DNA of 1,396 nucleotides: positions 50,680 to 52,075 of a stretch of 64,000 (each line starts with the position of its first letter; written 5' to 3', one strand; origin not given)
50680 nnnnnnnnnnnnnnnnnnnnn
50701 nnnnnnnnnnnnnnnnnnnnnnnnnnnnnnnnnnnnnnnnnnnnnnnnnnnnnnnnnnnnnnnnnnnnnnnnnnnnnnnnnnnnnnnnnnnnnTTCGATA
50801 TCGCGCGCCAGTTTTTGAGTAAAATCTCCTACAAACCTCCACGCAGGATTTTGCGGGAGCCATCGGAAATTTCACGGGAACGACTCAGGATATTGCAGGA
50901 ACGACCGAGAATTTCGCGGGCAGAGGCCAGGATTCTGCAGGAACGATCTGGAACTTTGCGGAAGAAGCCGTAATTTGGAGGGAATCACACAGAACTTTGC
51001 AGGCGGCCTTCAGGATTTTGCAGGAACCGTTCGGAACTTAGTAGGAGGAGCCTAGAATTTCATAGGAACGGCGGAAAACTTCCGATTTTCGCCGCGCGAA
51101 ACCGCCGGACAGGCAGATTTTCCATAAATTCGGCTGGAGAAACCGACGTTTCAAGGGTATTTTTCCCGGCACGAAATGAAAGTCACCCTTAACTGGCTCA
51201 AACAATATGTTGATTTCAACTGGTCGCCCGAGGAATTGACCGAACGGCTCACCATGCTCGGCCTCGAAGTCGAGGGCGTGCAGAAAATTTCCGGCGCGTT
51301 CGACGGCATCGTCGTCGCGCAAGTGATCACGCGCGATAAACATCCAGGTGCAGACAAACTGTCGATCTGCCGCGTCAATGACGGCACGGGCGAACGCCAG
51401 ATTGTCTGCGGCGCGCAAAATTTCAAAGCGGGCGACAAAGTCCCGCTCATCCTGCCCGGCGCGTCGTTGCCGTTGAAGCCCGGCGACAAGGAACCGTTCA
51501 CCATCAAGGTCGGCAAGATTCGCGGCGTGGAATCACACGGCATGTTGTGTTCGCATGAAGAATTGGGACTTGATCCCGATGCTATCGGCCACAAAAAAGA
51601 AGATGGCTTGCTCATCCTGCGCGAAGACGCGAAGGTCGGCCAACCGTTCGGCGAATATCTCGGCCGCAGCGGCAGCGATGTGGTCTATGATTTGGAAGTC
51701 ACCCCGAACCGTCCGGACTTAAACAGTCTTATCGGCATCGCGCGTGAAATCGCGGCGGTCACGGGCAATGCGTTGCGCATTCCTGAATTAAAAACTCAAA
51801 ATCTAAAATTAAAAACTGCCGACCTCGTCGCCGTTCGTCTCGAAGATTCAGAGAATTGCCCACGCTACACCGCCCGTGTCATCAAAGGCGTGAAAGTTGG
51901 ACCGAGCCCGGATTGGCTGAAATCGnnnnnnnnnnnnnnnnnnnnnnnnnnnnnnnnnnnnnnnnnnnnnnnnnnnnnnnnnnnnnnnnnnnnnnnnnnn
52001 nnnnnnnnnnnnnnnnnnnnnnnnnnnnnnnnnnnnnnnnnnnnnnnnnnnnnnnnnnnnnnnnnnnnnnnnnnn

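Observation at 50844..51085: Strictly phased 21-bp tandem array (about 22 GGA half-sites at helical-repeat spacing) upstream of pheT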

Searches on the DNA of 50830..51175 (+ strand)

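Call 66: search_dna_similar(query=window:50830-51175:+, collection=plasmids, mode=distant, max_evalue=0.01, max_rows=10)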
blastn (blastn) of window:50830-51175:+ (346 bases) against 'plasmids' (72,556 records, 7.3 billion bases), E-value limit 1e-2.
No match.

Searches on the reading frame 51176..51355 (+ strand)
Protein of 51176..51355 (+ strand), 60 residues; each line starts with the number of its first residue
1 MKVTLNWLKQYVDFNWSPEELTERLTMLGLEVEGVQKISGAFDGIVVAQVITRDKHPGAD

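Call 55: find_related_loci(query=window:51176-51355:+, collection=viral_contigs, flank=10000)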
Query seq(60 aa) (60 aa) in viral_contigs; peptide patterns used: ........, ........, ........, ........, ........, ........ (x = any residue, [..] = any of these).
13 stretches matched a pattern, but none encodes a relative of the query by tblastn (E <= 1e-3).

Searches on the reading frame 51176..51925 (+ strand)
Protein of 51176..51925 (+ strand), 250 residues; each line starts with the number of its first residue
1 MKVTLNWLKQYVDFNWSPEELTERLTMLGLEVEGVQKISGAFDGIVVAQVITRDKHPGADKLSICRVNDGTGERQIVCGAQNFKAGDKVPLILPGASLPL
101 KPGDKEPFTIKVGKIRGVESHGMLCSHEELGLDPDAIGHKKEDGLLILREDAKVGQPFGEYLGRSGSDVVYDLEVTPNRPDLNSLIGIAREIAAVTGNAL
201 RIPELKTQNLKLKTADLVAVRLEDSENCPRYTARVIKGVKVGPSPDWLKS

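Call 36: find_related_loci(query=window:51176-51925:+, collection=metagenome_contigs, flank=4500)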
Query window:51176-51925:+ (250 aa) in metagenome_contigs; peptide patterns used: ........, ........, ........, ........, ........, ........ (x = any residue, [..] = any of these).
600 stretches matched a pattern (row limit reached: there are more); 148 encode a relative of the query (tblastn E <= 1e-3); the best 80 are kept; 80 distinct loci.
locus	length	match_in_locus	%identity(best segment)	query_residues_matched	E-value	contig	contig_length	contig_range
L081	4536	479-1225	90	1-249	1e-156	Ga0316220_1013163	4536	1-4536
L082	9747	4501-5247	90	1-249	2e-153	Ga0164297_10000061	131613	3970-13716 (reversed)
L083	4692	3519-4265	89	1-249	1e-154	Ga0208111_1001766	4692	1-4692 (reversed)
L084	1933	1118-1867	88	1-250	1e-163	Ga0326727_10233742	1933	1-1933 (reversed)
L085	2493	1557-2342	85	1-250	2e-160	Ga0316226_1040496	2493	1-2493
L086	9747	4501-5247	88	1-249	7e-151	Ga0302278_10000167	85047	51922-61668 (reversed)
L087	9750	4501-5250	86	1-250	4e-150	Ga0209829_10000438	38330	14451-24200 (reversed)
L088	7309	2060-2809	88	1-250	2e-150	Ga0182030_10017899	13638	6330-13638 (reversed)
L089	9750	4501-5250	88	1-250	2e-150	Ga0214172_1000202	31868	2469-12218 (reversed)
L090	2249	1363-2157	85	1-250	8e-160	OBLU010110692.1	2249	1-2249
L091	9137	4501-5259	85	1-250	3e-149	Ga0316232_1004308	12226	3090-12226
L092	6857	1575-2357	83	1-250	3e-149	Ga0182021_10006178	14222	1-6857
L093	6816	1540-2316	85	1-249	1e-148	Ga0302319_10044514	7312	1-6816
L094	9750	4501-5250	88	1-250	1e-148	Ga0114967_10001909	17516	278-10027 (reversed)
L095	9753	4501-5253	86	1-250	3e-147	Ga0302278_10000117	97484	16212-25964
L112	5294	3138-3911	80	1-250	2e-137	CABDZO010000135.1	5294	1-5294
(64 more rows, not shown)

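Call 85: search_protein_families(library=padloc, proteins=[L112:2057-2686:+], max_evalue=0.01)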
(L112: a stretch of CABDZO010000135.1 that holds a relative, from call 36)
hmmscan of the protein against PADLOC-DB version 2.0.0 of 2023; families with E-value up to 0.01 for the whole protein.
L112:2057-2686:+ (209 aa): 0 families

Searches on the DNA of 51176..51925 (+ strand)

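Call 67: search_dna_similar(query=L112:2820-3140:+, collection=phages, mode=distant, max_evalue=0.01, max_rows=10)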
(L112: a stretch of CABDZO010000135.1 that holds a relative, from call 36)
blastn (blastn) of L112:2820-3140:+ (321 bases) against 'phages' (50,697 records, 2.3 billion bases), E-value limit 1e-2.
No match.
